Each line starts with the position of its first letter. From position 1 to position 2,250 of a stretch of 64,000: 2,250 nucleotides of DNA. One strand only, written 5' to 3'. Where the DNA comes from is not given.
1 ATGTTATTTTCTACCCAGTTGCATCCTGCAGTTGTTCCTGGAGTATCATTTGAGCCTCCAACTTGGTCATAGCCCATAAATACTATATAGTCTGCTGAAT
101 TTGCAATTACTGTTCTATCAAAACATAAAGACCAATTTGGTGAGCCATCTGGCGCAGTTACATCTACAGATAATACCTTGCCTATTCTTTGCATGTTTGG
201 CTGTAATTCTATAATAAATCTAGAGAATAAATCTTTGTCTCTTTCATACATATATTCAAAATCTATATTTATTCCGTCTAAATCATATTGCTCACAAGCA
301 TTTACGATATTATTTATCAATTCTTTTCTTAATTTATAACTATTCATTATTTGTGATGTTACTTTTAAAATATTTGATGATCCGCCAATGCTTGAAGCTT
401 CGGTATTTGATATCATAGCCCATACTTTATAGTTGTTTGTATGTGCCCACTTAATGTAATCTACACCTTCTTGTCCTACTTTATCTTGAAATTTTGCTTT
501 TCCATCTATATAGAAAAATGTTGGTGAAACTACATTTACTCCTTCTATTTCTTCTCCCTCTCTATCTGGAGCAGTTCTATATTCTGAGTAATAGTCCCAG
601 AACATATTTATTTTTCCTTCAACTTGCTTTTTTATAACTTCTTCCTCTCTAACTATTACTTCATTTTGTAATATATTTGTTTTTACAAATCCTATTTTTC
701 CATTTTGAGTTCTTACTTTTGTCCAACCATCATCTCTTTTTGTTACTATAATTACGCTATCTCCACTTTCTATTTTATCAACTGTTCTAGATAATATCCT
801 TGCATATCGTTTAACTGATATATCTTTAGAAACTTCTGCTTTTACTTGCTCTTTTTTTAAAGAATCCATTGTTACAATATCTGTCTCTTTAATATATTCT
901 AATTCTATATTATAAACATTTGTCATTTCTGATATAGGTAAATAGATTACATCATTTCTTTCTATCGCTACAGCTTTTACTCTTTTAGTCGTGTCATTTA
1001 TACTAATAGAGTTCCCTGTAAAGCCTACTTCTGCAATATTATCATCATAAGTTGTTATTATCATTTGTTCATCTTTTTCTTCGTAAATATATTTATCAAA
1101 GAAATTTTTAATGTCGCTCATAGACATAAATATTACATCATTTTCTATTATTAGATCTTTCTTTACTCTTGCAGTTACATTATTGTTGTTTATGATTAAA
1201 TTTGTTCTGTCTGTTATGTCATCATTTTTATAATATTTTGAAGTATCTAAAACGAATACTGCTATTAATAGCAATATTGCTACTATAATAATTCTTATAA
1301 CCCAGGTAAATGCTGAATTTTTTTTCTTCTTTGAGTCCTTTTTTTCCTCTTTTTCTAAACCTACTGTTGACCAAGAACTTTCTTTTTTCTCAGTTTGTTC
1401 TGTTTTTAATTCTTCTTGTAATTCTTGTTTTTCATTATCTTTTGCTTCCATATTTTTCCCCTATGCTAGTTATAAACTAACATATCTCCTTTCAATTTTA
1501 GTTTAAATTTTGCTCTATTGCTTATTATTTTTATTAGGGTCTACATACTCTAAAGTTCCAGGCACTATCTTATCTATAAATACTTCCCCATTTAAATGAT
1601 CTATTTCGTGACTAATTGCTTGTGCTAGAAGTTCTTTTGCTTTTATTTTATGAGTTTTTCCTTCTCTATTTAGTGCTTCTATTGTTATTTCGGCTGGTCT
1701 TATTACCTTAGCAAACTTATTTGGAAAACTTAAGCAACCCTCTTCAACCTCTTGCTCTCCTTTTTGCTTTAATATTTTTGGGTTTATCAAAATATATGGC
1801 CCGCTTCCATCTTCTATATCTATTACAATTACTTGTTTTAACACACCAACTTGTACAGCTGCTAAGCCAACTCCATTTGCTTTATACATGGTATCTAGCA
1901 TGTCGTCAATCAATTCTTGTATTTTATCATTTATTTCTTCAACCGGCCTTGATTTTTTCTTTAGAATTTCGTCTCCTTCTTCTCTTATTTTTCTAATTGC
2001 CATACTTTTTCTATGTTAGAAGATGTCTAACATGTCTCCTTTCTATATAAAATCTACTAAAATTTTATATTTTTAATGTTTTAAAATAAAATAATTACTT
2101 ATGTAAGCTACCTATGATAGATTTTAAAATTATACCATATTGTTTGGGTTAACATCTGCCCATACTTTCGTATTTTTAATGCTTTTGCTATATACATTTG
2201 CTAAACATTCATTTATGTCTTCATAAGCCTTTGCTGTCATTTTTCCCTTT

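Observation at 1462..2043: Recurrent leader module: extended Shine-Dalgarno plus an AUG-containing hairpin, six copies in the window (two flank def)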

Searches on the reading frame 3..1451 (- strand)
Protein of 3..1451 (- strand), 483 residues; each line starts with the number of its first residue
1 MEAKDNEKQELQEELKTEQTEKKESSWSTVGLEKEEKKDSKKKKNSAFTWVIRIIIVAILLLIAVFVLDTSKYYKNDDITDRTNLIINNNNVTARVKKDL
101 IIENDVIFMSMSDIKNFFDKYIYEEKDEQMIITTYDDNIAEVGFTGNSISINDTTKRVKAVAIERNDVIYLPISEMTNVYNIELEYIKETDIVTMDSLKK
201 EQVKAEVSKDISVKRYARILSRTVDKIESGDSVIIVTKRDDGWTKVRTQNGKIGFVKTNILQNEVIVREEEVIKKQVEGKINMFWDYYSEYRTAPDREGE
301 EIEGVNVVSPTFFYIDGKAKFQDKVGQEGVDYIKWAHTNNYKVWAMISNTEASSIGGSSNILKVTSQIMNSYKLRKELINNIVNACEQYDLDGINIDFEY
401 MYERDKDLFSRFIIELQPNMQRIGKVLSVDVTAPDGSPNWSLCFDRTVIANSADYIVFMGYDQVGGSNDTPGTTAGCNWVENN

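Call 60: search_protein_families(library=pfam, proteins=[window:3-1451:-], max_evalue=0.00001)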
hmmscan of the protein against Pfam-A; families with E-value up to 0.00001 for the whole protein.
window:3-1451:- (483 aa): 1 family
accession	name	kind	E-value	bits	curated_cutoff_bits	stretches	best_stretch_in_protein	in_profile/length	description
PF00704.34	Glyco_hydro_18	-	4.1e-15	56.7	29.6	1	283-469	4-189/317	Glycosyl hydrolases family 18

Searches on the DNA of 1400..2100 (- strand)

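Call 33: search_rna_families(source=window, start=1400, end=2100, threshold=evalue, max_evalue=10)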
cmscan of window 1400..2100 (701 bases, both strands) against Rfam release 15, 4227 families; matches with E-value up to 10: 2.
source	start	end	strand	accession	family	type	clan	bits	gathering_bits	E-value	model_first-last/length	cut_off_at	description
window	1944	1964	-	RF01100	PK-BYV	Cis-reg;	-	17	50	0.74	1-40/40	no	3'-terminal pseudoknot in BYV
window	1865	1948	-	RF00055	SNORD96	Gene; snRNA; snoRNA; CD-box;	CL00072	16.7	43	4.5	1-85/85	no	Small nucleolar RNA SNORD96 family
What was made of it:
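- On Any Rfam family: A permissive search of 1400-2100 gave only two chance-level hits elsewhere in def (call 33).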

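Call 39: search_with_rna_model(model_id=R1, sources=[L116, L117, L118, L119, L120, L121, L122, L123, L124, L125, L126, L127, L128, L129, L130, L131, L132, L133, L134, L135, L136, L137, L138, L139, L140, L141, L142, L143, L144, L145, L146, L147, L148, L149, L150, L151, L152, L153, L154, L155, L156, L157, L158, L159, L160, L161, L162, L163, L164, L165, L166, L167, L168, L169, L170, L171, L172, L173, L174, L175, L176, L177, L178, L179, L180, L181, L182, L183, L184, L185, L186, L187, L188, L189, L190, L191, L192, L193, L194, L195, L196, L197, L198, L199, L200, L201], max_evalue=1)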
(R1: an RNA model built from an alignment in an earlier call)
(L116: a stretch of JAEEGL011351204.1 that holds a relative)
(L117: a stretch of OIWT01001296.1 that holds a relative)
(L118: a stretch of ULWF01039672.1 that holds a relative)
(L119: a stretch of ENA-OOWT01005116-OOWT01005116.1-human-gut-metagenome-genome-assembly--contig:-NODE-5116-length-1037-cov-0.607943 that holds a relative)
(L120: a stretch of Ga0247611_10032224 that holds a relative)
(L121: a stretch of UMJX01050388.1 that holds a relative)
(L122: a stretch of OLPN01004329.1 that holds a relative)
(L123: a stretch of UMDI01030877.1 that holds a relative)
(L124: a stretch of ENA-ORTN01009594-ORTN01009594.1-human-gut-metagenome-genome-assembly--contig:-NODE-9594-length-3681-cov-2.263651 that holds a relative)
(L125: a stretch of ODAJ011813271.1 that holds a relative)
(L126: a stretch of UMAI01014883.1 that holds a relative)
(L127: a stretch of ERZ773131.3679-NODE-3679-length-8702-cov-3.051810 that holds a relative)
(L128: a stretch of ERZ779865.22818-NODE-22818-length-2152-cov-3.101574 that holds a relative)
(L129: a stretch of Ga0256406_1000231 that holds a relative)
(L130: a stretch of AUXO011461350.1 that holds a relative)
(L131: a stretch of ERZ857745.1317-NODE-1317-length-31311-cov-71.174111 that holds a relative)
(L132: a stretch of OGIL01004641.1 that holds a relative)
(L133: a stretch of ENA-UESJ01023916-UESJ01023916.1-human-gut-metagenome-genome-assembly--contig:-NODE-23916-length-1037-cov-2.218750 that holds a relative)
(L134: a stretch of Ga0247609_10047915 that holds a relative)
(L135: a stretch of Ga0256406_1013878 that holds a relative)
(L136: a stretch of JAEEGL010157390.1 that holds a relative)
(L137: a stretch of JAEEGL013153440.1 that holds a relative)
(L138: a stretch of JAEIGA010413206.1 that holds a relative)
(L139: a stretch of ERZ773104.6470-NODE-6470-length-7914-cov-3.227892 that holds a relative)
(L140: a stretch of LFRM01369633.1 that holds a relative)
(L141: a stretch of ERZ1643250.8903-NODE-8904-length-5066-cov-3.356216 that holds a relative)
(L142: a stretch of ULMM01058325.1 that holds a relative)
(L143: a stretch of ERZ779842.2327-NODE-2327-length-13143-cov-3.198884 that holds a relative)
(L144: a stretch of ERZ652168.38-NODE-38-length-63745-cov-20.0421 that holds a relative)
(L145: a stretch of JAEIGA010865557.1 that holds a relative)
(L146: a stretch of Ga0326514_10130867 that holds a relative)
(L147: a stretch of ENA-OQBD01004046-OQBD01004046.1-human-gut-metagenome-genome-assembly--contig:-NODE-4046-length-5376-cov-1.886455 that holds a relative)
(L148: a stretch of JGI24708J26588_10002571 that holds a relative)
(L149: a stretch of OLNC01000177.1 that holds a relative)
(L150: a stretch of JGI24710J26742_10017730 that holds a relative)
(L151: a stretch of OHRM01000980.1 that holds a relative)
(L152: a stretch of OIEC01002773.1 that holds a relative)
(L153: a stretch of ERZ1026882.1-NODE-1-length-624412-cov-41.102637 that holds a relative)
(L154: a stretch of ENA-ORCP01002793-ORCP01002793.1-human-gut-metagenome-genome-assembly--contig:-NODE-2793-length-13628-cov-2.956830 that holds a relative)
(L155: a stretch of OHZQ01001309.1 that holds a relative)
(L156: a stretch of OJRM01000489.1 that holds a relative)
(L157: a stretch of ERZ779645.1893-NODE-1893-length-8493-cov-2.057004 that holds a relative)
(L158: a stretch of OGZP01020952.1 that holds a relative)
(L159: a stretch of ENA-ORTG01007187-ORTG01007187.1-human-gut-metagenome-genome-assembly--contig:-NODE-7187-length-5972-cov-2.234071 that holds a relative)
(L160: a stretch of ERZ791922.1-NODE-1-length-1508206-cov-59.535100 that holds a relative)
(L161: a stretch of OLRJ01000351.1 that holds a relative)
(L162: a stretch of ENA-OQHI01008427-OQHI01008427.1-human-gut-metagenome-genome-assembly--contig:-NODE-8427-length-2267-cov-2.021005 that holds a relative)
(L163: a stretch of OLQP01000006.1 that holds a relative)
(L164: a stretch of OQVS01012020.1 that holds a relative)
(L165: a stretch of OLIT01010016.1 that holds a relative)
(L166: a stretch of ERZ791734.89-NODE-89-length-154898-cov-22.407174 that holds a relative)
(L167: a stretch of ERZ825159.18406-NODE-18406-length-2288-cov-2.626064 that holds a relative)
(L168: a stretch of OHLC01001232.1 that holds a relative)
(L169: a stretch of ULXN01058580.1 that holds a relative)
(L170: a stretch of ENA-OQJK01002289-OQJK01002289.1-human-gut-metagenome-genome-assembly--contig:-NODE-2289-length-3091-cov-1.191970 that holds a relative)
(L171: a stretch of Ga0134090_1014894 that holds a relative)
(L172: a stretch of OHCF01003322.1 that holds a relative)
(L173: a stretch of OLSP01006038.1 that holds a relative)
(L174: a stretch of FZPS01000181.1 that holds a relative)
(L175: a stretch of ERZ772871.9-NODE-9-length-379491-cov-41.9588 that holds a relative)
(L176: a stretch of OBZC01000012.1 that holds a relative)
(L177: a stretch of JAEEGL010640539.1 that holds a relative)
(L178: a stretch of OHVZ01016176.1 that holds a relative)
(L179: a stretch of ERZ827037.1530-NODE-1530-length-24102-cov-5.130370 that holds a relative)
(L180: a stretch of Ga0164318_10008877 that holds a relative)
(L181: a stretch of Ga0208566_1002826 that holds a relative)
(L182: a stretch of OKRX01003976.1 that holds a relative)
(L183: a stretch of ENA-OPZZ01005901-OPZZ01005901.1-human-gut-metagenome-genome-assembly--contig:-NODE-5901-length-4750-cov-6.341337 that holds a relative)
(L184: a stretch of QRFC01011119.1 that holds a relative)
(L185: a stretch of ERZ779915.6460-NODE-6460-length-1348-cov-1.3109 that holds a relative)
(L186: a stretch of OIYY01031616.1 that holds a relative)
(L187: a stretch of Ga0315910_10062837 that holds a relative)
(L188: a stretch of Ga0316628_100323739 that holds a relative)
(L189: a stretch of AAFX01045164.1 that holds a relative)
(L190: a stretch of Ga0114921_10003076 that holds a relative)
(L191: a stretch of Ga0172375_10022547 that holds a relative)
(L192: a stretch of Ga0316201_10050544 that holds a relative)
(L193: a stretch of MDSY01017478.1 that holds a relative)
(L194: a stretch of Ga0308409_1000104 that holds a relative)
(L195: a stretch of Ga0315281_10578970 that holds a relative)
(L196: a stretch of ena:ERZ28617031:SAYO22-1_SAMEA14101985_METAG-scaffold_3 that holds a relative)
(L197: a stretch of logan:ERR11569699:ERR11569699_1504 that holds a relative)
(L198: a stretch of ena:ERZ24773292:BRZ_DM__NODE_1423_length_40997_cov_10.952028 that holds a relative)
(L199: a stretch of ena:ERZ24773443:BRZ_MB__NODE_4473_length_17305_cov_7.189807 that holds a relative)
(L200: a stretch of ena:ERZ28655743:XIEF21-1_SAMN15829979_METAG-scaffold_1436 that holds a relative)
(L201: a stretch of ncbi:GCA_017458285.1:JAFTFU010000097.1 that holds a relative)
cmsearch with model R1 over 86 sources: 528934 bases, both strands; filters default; matches with E-value up to 1: 11.
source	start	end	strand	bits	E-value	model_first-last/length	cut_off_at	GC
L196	10528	10562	+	43.9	3e-06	1-33/33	no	0.31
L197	863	897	+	43.9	3e-06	1-33/33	no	0.31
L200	5037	5067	+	35.8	0.00014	1-33/33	no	0.26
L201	1069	1099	+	35.8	0.00014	1-33/33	no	0.26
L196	15174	15206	+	34.4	0.00029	1-33/33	no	0.3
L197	5509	5541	+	34.4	0.00029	1-33/33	no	0.3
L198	10510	10543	+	33.7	0.0004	1-33/33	no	0.35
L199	6445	6478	+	33.7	0.0004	1-33/33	no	0.35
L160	3458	3509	-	17.7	0.89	1-33/33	no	0.37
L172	548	599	-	17.7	0.89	1-33/33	no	0.37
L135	3310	3339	+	17.6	0.93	1-33/33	no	0.2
